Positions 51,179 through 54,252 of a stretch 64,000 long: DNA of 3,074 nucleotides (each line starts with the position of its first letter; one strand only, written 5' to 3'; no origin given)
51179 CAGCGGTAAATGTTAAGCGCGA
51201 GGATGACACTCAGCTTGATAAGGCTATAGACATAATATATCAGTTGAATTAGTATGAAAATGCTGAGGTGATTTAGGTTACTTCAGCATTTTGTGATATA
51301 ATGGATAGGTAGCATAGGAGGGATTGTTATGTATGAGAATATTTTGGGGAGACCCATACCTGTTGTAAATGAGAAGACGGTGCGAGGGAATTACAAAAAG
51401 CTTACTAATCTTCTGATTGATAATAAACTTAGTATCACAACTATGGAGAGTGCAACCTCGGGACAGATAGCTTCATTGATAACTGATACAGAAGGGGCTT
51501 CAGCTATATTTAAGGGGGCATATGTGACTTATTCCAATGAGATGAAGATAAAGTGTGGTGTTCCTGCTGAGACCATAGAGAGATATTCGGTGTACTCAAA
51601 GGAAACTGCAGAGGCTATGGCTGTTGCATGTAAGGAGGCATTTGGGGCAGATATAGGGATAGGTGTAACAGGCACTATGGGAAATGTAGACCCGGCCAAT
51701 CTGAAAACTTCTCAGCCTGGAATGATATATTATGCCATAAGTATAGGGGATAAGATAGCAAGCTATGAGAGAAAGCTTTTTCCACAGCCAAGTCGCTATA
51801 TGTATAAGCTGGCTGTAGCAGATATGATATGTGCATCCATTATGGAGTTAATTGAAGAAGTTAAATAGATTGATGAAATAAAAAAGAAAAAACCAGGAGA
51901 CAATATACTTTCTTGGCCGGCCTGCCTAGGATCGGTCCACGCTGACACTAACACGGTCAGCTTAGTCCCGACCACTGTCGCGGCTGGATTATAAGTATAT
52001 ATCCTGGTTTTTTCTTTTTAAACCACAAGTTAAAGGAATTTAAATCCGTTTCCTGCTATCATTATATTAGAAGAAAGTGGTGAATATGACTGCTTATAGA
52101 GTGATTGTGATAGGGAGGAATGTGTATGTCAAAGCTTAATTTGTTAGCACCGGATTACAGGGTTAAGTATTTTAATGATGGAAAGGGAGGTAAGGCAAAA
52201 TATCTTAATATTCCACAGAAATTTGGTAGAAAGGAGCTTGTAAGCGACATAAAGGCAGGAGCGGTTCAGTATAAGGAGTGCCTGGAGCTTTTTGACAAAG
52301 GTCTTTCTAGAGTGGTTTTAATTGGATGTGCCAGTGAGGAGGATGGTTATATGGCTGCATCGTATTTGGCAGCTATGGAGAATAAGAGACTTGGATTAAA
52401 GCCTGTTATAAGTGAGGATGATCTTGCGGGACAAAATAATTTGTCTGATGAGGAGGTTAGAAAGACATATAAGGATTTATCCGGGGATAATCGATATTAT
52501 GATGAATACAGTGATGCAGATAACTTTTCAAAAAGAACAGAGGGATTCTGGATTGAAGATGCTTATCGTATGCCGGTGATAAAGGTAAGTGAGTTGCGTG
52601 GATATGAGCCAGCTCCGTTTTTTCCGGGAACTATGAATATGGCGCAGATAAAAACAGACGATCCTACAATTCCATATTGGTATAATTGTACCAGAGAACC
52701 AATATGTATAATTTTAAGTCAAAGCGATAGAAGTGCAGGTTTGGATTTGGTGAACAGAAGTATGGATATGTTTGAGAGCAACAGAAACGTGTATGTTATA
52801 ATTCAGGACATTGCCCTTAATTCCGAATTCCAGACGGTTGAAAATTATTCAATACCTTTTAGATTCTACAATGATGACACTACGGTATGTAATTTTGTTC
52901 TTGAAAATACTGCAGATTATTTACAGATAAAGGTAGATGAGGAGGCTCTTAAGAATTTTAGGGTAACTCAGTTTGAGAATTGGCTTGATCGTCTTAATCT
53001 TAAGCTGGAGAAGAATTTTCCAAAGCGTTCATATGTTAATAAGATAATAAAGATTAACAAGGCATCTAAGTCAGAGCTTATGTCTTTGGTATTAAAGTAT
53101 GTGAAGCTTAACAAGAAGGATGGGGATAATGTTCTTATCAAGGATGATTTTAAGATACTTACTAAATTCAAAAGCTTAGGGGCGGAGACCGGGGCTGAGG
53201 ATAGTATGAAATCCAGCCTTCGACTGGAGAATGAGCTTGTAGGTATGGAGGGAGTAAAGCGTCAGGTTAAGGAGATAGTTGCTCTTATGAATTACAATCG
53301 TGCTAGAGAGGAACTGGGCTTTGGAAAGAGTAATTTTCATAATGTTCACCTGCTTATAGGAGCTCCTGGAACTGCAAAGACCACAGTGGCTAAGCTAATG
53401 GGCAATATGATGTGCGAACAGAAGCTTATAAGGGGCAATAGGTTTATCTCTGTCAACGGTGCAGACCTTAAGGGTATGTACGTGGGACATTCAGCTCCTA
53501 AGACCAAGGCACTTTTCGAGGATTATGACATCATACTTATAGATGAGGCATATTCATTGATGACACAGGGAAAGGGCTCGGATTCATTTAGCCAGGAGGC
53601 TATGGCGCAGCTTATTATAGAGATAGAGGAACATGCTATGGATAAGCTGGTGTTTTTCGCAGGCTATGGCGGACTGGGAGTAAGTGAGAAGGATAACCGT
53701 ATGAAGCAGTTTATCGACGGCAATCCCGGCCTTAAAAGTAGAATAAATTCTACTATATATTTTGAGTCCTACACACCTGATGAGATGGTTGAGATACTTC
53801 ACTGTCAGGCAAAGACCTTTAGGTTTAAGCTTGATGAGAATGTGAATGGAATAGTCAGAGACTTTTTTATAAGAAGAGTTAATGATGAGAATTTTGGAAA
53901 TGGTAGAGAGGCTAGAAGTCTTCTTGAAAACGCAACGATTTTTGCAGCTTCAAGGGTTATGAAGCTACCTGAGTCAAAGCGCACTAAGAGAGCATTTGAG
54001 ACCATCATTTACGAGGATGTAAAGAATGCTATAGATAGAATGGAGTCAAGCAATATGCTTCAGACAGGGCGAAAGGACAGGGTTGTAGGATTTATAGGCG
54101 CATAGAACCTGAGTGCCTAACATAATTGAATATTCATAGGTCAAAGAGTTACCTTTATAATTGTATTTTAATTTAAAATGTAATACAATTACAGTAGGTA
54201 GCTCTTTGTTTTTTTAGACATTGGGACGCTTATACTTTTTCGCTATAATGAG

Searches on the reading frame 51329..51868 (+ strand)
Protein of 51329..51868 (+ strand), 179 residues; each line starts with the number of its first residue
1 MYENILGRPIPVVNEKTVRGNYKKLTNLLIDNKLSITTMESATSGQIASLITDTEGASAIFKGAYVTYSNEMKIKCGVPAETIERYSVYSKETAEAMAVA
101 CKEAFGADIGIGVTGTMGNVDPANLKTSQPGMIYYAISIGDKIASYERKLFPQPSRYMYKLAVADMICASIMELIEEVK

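Call 30: find_encoding_contigs(protein=window:51329-51868:+, flank=2000, max_places=10)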
Protein window:51329-51868:+ (179 aa): 9 contigs read that carry it; 3 places shown.
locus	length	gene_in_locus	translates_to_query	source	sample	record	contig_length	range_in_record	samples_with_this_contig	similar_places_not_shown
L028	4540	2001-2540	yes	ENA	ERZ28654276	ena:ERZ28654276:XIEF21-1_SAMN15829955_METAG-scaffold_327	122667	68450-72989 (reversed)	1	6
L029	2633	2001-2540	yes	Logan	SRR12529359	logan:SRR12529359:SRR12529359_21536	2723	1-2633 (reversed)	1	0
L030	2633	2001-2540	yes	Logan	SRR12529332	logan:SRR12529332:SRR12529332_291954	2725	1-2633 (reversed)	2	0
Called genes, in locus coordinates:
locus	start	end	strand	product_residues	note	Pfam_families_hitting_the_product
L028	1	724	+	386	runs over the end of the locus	PF24568:CC_PcsB, PF01551:Peptidase_M23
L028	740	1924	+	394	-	PF00595:PDZ (weak), PF17820:PDZ_6, PF03572:Peptidase_S41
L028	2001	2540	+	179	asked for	PF02464:CinA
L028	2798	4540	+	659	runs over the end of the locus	PF00004:AAA, PF17866:AAA_lid_6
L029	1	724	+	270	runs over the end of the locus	?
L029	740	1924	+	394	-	PF00595:PDZ (weak), PF17820:PDZ_6, PF03572:Peptidase_S41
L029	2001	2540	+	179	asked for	PF02464:CinA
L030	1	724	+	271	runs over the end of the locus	?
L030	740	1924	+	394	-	PF00595:PDZ (weak), PF17820:PDZ_6, PF03572:Peptidase_S41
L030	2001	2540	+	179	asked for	PF02464:CinA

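Call 40: find_homologous_proteins(query=window:51329-51865:+, max_evalue=1e-60)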
Query window:51329-51865:+ (179 aa): 28 proteins with E <= 1e-60 among 3340 candidates.
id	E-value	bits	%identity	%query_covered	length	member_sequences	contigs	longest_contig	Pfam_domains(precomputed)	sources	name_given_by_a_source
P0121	1.6e-106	371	97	100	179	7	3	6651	PF02464.24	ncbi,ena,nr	ncbi:MAG: CinA family protein [Lachnospiraceae bacterium]|nr:CinA family protein [Lachnospiraceae ba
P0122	7.2e-82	291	75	99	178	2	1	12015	PF02464.24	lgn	-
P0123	6.7e-68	245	66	99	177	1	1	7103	PF02464.24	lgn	-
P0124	2.6e-66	240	64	100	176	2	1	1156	PF02464.24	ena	-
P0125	5.3e-66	239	65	98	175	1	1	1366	PF02464.24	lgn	-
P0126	1.2e-65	238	64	98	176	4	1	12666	PF02464.24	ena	-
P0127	2.6e-65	237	64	99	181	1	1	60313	PF02464.24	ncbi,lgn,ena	-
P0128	3.6e-65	236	70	91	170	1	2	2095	PF02464.24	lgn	-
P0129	6.6e-65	236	63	98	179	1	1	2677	PF02464.24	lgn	-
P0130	8.4e-65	235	61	98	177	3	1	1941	PF02464.24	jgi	-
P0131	3.1e-63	230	62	98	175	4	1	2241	PF02464.24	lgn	-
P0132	5.7e-63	229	59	98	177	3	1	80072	PF02464.24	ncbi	-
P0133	5.9e-63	229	69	90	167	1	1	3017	PF02464.24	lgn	-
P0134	2.2e-62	227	61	98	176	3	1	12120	PF02464.24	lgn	-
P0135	5.4e-62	226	66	91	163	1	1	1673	PF02464.24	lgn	-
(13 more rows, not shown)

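Call 41: find_encoding_contigs(protein=P0121, flank=3000, max_places=4)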
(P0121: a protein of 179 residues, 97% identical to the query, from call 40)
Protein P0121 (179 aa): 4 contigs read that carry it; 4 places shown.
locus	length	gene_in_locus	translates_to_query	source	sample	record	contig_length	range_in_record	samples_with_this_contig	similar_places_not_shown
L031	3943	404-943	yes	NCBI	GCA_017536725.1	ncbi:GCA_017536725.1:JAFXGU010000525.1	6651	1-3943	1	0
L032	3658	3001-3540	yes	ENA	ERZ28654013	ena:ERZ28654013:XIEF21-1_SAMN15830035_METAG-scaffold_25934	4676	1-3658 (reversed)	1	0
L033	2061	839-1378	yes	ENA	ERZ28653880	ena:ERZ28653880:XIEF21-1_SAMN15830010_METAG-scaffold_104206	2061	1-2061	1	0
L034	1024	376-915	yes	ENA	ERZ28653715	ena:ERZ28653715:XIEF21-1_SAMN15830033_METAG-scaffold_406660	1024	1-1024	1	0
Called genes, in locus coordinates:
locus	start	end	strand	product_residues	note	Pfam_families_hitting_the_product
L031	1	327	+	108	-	PF03572:Peptidase_S41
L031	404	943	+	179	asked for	PF02464:CinA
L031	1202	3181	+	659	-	PF00004:AAA, PF17866:AAA_lid_6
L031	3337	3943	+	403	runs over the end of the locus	PF00520:Ion_trans, PF07885:Ion_trans_2, PF02080:TrkA_C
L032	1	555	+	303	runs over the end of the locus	PF18075:FtsX_ECD, PF02687:FtsX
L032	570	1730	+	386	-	PF24568:CC_PcsB, PF01551:Peptidase_M23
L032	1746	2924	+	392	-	PF00595:PDZ (weak), PF13180:PDZ_2 (faint), PF17820:PDZ_6, PF03572:Peptidase_S41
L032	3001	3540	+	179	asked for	PF02464:CinA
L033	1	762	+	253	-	?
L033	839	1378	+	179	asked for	PF02464:CinA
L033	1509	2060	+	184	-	?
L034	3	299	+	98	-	?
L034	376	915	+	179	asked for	PF02464:CinA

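Call 42: find_encoding_contigs(protein=P0122, flank=6000, max_places=3)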
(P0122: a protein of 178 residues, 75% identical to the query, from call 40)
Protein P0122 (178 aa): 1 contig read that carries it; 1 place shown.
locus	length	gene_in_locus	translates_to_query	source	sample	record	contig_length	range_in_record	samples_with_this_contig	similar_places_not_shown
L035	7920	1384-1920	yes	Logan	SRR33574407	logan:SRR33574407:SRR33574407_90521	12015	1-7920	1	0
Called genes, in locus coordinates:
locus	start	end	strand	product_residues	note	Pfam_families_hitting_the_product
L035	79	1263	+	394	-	PF00595:PDZ (weak), PF17820:PDZ_6, PF03572:Peptidase_S41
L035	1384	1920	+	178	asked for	PF02464:CinA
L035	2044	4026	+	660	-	PF00004:AAA, PF17866:AAA_lid_6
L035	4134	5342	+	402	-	PF00520:Ion_trans, PF07885:Ion_trans_2, PF02080:TrkA_C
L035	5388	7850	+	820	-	PF00990:GGDEF, PF00563:EAL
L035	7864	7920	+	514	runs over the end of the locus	PF12481:DUF3700 (weak), PF13522:GATase_6, PF13537:GATase_7, PF00733:Asn_synthase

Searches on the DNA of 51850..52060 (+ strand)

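Call 53: search_dna_similar(query=window:51899-52003:+, collection=plasmids, mode=distant, max_evalue=0.01)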
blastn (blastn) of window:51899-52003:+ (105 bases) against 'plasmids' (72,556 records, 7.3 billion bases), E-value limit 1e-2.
No match.

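Call 69: search_rna_families(source=window, start=51850, end=52060, threshold=evalue, max_evalue=10)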
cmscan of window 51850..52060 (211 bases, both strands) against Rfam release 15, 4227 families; matches with E-value up to 10: 1.
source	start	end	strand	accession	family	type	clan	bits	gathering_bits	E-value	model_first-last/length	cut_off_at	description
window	51850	51938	-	RF02209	WT1-AS_7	Gene; lncRNA;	-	6.5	50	4.7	1-94/294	3'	WT1 antisense RNA conserved region 7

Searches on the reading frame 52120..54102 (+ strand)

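Call 67: search_protein_families(library=pfam, proteins=[window:52120-54102:+], max_evalue=0.01)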
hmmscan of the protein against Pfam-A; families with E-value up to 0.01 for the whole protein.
window:52120-54102:+ (661 aa): 3 families
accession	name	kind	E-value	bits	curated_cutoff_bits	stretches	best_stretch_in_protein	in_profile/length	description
PF00004.35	AAA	-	1.2e-14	55.3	21.2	1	411-511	2-103/131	ATPase family associated with various cellular activities (AAA)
PF17866.7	AAA_lid_6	-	1.4e-10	41.5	24.3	1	579-634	7-60/60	AAA lid domain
PF07728.20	AAA_5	-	0.0097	16.3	22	0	411-435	3-27/139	AAA domain (dynein-related subfamily)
